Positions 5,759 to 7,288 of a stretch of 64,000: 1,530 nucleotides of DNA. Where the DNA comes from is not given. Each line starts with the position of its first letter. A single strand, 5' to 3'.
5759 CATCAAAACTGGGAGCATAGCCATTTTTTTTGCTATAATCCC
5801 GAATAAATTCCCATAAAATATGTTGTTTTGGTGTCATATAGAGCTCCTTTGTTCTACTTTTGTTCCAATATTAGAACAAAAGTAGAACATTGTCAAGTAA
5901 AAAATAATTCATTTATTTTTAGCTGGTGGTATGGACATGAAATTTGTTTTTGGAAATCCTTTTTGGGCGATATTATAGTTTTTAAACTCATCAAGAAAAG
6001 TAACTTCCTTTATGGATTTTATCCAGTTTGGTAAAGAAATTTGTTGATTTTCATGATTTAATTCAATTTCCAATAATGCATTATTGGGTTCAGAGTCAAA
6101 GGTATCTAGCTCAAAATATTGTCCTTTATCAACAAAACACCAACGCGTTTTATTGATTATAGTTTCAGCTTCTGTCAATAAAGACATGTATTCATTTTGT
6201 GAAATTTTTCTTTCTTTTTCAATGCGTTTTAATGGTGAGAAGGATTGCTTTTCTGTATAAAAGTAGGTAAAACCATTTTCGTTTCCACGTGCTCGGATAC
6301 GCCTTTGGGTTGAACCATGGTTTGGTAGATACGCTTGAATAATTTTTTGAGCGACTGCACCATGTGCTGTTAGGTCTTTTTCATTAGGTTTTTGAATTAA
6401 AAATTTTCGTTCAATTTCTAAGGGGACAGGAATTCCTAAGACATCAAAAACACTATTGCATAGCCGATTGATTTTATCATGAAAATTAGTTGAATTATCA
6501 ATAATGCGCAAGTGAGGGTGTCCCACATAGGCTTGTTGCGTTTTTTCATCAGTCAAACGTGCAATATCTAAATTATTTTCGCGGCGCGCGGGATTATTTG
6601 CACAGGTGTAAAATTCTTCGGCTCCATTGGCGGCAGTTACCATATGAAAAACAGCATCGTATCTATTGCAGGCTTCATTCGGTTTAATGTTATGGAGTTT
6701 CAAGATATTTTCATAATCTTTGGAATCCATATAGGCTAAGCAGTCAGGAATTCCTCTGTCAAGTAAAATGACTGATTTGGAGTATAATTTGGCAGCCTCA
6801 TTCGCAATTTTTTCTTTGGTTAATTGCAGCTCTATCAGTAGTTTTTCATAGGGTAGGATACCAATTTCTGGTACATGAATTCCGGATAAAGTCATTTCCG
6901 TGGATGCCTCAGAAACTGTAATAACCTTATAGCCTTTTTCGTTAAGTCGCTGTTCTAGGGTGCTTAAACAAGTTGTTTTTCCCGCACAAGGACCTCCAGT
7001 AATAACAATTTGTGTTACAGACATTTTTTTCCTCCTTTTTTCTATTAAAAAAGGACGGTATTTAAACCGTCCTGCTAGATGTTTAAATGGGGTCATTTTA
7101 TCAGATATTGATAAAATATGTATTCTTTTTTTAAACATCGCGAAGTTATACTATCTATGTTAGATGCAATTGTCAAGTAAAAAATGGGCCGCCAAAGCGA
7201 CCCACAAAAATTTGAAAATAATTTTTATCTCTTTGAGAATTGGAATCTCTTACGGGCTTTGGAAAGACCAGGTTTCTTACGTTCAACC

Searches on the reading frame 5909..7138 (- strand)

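Call 10: search_protein_families(library=pfam, proteins=[window:5909-7138:-], max_evalue=1)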
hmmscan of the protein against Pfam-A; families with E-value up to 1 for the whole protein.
window:5909-7138:- (409 aa): 20 families
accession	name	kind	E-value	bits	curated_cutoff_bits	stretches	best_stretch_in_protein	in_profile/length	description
PF13521.12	AAA_28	-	6.9e-23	82.1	27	1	44-221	2-163/164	AAA domain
PF08433.16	KTI12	-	3.8e-06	27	22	1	44-82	4-42/271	Chromatin associated protein KTI12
PF03266.21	NTPase_1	-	7e-06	26.4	23.9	1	43-73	1-31/168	NTPase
PF00437.27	T2SSE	-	2.1e-05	23.8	24.9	1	42-92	143-192/370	Type II/IV secretion system protein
PF25199.1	nSTAND_NTPase5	-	0.00065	20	34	1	34-82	36-83/145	Novel STAND NTPase 5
PF01928.26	CYTH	-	0.00066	20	23.2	1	240-332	2-120/179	CYTH domain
PF13604.12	AAA_30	-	0.0025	18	27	1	44-79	21-56/191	AAA domain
PF03308.22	MeaB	-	0.0042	16.6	23.1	1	41-74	33-66/273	Methylmalonyl Co-A mutase-associated GTPase MeaB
PF20720.3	nSTAND3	-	0.0062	16.7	27.2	1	44-78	20-54/155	Novel STAND NTPase 3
PF13401.12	AAA_22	-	0.0078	17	27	1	44-84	8-47/130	AAA domain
PF13238.12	AAA_18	-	0.012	16.5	29.4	1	44-76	1-29/128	AAA domain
PF10236.15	DAP3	-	0.018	14.7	23.1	1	32-79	14-61/311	Mitochondrial ribosomal death-associated protein 3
PF13245.12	AAA_19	-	0.026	15.2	25.1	1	41-75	11-47/134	AAA domain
PF13207.12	AAA_17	-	0.031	15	27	1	47-115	1-69/136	AAA domain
PF02223.23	Thymidylate_kin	-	0.049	13.7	27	1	52-80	7-36/185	Thymidylate kinase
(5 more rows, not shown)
